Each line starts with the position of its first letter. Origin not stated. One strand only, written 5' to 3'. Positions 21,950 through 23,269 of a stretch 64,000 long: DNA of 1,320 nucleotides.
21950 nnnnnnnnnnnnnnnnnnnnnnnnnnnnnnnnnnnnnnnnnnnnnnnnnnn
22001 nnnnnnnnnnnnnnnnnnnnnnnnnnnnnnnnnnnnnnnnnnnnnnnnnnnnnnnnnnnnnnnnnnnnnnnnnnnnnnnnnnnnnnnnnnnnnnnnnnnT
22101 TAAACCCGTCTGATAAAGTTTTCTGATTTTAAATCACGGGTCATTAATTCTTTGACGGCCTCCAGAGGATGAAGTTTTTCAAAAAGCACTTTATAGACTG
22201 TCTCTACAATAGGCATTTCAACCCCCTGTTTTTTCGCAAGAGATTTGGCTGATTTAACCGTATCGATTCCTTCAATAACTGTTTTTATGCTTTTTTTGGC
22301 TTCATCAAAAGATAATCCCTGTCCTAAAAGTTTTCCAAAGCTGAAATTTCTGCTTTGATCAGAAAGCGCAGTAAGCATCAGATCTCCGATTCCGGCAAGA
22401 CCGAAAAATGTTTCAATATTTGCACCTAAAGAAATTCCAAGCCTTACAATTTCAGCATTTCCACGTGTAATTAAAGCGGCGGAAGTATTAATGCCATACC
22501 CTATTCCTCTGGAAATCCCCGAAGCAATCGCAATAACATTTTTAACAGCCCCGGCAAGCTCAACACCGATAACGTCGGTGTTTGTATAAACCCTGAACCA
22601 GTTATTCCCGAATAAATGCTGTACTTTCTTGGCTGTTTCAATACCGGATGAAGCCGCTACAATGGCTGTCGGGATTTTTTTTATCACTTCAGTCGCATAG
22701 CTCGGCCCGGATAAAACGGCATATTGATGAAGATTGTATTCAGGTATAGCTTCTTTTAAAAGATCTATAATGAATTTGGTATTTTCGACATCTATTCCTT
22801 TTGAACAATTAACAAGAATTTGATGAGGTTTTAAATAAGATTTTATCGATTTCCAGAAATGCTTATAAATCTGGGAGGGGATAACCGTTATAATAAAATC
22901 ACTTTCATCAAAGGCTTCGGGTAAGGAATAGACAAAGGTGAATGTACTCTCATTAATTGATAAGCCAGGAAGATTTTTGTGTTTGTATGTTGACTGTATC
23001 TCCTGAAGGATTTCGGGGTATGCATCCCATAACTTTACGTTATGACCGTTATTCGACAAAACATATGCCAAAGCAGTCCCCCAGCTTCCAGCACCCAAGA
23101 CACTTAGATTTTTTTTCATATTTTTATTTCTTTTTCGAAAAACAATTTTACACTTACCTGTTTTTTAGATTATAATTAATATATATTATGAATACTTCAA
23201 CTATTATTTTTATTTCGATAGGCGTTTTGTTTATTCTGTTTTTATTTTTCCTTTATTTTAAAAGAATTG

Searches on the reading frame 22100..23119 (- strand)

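Call 28: search_protein_families(library=pfam, proteins=[window:22100-23119:-], max_evalue=0.0001)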
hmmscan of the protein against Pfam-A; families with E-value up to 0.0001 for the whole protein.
window:22100-23119:- (339 aa): 9 families
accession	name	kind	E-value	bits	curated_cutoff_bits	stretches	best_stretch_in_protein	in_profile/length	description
PF07479.19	NAD_Gly3P_dh_C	-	1.4e-54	184.6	25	1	182-322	1-141/142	NAD-dependent glycerol-3-phosphate dehydrogenase C-terminus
PF01210.29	NAD_Gly3P_dh_N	-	5.2e-41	140.7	23.1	1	6-160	3-155/158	NAD-dependent glycerol-3-phosphate dehydrogenase N-terminus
PF20618.3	GPD_NAD_C_bact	-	1.4e-21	77.2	27.6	1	242-308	1-66/66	Bacterial GPD, NAD-dependent C-terminal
PF03807.23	F420_oxidored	-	1.1e-07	32.7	21.6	1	6-107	3-93/94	NADP oxidoreductase coenzyme F420-dependent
PF03446.21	NAD_binding_2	-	1.6e-06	28.7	21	1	5-122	2-108/161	NAD binding domain of 6-phosphogluconate dehydrogenase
PF02558.23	ApbA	-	3.9e-06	27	22.2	1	7-112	3-106/150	Ketopantoate reductase PanE/ApbA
PF02826.25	2-Hacid_dh_C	-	7.8e-06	25.8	25.1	1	2-122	36-142/178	D-isomer specific 2-hydroxyacid dehydrogenase, NAD binding domain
PF07991.19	KARI_N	-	1.3e-05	25.3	20.6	0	2-112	4-100/165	Acetohydroxy acid isomeroreductase, NADPH-binding domain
PF02737.24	3HCDH_N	-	3.5e-05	24.2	22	0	5-111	2-119/180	3-hydroxyacyl-CoA dehydrogenase, NAD binding domain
